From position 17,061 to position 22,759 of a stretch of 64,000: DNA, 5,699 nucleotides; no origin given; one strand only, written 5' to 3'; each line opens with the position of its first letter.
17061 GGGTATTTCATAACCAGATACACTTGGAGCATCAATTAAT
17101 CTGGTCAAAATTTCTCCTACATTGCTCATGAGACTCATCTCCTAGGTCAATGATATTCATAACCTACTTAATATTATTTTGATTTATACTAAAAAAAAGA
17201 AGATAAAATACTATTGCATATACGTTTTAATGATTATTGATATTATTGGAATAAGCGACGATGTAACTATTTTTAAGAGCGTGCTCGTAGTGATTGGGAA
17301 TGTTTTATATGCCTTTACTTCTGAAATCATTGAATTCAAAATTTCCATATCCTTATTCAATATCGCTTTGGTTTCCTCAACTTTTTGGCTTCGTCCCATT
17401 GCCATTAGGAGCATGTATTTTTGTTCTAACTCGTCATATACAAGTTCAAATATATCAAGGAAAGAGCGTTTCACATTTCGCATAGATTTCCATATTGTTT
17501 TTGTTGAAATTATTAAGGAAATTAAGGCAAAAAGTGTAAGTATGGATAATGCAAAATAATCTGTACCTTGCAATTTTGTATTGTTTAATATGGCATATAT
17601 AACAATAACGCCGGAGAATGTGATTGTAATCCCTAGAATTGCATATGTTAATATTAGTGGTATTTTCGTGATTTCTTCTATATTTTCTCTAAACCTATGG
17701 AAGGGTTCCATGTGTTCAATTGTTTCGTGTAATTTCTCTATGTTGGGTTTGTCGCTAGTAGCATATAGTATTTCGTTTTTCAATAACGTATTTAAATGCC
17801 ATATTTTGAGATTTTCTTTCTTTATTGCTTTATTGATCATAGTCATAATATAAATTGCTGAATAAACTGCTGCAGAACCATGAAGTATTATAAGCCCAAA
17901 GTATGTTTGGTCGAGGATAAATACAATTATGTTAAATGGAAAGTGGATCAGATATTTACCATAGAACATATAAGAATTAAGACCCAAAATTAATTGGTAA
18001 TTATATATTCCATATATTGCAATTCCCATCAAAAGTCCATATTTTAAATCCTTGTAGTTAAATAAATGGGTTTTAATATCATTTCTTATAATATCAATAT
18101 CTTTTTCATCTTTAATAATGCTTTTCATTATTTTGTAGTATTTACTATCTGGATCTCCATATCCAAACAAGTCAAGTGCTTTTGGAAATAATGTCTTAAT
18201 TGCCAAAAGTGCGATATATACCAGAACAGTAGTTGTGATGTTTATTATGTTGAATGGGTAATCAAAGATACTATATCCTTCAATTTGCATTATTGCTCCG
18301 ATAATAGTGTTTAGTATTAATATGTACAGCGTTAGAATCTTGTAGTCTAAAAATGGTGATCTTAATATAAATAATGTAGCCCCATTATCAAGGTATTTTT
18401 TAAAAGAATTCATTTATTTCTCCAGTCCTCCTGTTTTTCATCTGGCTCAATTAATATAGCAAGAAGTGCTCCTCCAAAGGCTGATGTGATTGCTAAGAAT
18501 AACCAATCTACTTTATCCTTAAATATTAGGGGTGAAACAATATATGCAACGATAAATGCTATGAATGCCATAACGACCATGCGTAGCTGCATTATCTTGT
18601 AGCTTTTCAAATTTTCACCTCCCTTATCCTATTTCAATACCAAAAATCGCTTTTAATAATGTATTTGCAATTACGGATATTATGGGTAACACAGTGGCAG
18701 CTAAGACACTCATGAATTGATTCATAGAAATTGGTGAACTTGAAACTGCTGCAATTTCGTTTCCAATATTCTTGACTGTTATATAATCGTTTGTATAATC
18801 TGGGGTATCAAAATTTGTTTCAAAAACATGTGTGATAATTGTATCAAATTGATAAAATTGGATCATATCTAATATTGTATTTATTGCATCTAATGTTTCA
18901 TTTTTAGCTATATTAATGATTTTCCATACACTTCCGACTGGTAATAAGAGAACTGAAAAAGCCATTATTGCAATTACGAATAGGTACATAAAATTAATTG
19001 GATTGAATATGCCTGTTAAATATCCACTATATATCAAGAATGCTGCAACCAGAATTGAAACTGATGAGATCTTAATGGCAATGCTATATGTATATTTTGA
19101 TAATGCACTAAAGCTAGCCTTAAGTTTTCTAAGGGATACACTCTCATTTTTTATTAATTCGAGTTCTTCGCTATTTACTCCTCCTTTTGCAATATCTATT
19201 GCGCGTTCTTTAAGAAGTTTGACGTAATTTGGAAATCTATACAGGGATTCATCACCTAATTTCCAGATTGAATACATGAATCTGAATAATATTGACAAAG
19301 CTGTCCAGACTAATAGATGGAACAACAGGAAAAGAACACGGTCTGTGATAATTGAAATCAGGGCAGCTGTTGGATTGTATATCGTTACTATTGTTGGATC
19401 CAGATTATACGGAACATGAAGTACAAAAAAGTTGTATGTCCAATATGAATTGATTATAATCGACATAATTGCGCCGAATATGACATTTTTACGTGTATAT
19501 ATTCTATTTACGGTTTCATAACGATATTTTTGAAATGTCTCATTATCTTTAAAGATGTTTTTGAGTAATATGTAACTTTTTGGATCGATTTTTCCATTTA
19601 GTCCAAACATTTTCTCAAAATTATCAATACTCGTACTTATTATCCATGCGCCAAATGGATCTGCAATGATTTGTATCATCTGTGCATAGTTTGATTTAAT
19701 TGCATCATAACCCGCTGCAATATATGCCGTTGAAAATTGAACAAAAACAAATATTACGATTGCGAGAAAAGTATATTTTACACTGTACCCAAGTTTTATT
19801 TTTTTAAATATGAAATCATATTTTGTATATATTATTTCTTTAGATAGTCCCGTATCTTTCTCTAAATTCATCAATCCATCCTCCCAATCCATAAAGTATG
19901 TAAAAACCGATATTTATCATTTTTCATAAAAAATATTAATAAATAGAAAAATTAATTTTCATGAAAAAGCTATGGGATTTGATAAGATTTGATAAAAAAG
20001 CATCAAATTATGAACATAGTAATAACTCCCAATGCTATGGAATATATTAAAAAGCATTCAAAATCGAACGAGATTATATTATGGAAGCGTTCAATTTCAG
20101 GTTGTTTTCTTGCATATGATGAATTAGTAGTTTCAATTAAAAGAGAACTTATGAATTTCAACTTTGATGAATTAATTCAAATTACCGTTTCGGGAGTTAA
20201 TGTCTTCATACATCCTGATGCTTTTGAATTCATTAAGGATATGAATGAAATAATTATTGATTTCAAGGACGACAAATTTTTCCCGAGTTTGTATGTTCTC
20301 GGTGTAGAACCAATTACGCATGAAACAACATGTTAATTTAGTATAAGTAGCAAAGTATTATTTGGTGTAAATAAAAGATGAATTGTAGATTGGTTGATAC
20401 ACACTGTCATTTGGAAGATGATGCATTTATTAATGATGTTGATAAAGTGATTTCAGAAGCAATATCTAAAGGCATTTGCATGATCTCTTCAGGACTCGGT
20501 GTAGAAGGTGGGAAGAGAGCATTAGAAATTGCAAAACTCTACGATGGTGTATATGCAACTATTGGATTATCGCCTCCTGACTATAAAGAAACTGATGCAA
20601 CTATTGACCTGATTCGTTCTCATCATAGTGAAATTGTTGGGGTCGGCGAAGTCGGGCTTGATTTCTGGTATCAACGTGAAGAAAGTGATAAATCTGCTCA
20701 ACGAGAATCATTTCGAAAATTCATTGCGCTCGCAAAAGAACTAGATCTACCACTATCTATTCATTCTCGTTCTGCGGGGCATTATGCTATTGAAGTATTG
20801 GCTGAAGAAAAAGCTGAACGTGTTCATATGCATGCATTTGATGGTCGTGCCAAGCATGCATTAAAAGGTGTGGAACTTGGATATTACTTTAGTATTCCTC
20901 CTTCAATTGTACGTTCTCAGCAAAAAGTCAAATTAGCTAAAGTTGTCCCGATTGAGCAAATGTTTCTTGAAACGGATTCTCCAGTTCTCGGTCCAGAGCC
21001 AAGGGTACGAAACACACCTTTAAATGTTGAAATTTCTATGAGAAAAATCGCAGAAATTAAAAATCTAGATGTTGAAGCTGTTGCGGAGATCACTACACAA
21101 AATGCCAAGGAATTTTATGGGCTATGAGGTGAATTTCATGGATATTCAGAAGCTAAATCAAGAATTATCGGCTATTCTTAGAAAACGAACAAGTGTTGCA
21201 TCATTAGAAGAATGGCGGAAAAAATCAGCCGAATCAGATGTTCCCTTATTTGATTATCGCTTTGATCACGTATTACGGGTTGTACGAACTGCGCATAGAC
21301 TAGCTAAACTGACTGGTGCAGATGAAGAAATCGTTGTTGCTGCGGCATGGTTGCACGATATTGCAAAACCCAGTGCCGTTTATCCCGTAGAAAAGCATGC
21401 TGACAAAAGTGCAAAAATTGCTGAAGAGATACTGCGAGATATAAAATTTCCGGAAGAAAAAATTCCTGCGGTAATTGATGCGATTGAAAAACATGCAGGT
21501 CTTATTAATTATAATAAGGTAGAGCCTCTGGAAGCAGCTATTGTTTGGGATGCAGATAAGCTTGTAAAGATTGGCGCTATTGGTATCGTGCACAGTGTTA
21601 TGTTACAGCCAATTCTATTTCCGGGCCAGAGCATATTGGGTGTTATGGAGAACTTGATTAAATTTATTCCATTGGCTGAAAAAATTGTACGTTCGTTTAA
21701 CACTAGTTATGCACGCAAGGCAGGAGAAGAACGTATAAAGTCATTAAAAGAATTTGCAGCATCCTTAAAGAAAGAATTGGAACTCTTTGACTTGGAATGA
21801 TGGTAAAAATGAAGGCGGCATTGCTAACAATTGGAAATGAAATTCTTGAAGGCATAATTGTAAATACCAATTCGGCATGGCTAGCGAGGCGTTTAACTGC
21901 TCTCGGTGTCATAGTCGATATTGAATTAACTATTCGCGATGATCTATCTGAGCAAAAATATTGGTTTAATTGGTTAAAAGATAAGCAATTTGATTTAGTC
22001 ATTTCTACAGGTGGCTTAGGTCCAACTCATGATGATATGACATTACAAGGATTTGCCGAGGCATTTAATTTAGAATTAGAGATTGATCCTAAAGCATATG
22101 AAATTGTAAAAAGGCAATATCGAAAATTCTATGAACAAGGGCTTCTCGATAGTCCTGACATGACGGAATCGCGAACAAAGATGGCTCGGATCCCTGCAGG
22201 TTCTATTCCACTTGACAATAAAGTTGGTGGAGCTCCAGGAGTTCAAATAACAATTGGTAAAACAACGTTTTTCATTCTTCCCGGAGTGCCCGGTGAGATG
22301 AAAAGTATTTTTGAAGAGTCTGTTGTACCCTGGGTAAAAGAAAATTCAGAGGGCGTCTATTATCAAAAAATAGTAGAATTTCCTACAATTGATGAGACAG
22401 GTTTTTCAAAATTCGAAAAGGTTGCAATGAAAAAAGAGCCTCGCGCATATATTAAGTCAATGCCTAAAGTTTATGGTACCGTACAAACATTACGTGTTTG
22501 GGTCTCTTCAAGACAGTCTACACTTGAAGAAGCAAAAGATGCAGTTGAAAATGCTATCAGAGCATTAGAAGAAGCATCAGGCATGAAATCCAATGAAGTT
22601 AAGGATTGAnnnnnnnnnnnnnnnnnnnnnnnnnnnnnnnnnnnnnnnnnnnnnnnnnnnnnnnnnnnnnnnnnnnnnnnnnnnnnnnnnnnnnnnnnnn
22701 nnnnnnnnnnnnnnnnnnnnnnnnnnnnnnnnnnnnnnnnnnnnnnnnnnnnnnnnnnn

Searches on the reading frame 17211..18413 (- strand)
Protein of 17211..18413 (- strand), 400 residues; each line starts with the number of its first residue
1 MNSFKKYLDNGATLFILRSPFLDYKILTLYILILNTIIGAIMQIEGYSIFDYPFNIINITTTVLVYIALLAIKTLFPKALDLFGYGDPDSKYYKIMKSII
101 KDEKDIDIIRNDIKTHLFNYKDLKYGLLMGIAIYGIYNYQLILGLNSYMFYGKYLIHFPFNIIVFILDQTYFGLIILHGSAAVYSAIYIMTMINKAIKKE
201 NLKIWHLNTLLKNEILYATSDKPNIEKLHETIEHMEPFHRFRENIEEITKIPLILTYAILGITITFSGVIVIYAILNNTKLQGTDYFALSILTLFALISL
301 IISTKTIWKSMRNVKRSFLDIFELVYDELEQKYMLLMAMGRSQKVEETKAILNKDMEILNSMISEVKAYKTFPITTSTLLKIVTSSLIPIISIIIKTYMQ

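Call 35: search_protein_families(library=pfam, proteins=[window:17211-18413:-], max_evalue=0.01)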
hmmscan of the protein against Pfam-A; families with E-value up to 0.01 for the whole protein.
window:17211-18413:- (400 aa): 0 families

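Call 76: search_protein_families(library=ncbifam, proteins=[window:17211-18413:-], max_evalue=0.1)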
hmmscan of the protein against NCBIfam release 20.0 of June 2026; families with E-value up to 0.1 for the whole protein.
window:17211-18413:- (400 aa): 0 families

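Call 77: search_solved_structures(query=window:17211-18413:-, max_evalue=1)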
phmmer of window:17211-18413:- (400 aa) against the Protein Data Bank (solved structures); distinct sequences matched with E-value up to 1: 0.

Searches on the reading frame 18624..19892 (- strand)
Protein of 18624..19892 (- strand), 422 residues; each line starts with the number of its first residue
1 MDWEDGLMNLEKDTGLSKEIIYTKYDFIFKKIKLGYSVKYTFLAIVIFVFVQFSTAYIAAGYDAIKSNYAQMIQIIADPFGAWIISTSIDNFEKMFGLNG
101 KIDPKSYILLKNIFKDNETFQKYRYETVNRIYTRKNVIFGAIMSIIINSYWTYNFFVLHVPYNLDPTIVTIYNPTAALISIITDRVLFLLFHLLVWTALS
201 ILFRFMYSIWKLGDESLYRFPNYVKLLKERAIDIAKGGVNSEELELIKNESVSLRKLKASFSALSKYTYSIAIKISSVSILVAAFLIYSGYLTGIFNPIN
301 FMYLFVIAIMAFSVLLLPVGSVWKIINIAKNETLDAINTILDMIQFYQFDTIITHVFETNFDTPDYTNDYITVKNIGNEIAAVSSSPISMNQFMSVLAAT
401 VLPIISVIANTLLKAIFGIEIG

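Call 35: search_protein_families(library=pfam, proteins=[window:18624-19892:-], max_evalue=0.01)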
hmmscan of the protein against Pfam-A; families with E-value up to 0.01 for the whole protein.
window:18624-19892:- (422 aa): 0 families

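Call 76: search_protein_families(library=ncbifam, proteins=[window:18624-19892:-], max_evalue=0.1)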
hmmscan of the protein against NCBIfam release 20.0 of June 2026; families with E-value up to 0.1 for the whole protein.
window:18624-19892:- (422 aa): 0 families

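Call 78: search_solved_structures(query=window:18624-19892:-, max_evalue=1)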
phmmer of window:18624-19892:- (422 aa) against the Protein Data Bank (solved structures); distinct sequences matched with E-value up to 1: 0.

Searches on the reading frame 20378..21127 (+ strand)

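Call 16: search_protein_families(library=pfam, proteins=[window:20378-21127:+], max_evalue=0.01)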
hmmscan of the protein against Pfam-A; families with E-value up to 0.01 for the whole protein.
window:20378-21127:+ (249 aa): 3 families
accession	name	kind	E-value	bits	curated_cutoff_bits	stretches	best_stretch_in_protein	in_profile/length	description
PF01026.27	TatD_DNase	-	8.3e-64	215.8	27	1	6-248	1-253/253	TatD related DNase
PF01979.26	Amidohydro_1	-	1.3e-05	25.1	25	1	5-196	6-227/345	Amidohydrolase family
PF04909.20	Amidohydro_2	-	0.00019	21.7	26.4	0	49-149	71-157/289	Amidohydrolase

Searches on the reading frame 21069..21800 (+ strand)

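Call 16: search_protein_families(library=pfam, proteins=[window:21069-21800:+], max_evalue=0.01)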
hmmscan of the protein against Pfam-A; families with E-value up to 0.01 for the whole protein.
window:21069-21800:+ (243 aa): 2 families
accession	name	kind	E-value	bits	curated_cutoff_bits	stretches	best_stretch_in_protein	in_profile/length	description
PF01966.28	HD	-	1.1e-14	55.2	22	1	64-165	1-113/116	HD domain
PF19284.4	Arc_MA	-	0.0067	17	28.5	0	2-69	16-82/108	Arc MA domain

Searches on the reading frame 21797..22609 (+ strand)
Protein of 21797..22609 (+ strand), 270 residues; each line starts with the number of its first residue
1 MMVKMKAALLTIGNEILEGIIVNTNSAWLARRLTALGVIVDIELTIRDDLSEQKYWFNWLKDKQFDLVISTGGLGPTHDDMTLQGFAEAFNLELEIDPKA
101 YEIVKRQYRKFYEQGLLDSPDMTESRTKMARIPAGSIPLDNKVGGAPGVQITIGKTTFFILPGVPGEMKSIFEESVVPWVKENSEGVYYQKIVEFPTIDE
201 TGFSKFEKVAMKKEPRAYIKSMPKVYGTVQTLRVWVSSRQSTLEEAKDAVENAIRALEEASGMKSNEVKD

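Call 16: search_protein_families(library=pfam, proteins=[window:21797-22609:+], max_evalue=0.01)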
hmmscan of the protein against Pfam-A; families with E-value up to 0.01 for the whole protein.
window:21797-22609:+ (270 aa): 1 family
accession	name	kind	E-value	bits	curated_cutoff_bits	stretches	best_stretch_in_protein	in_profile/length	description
PF00994.29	MoCF_biosynth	-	8.7e-31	107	26.6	1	9-181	2-143/144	Probable molybdopterin binding domain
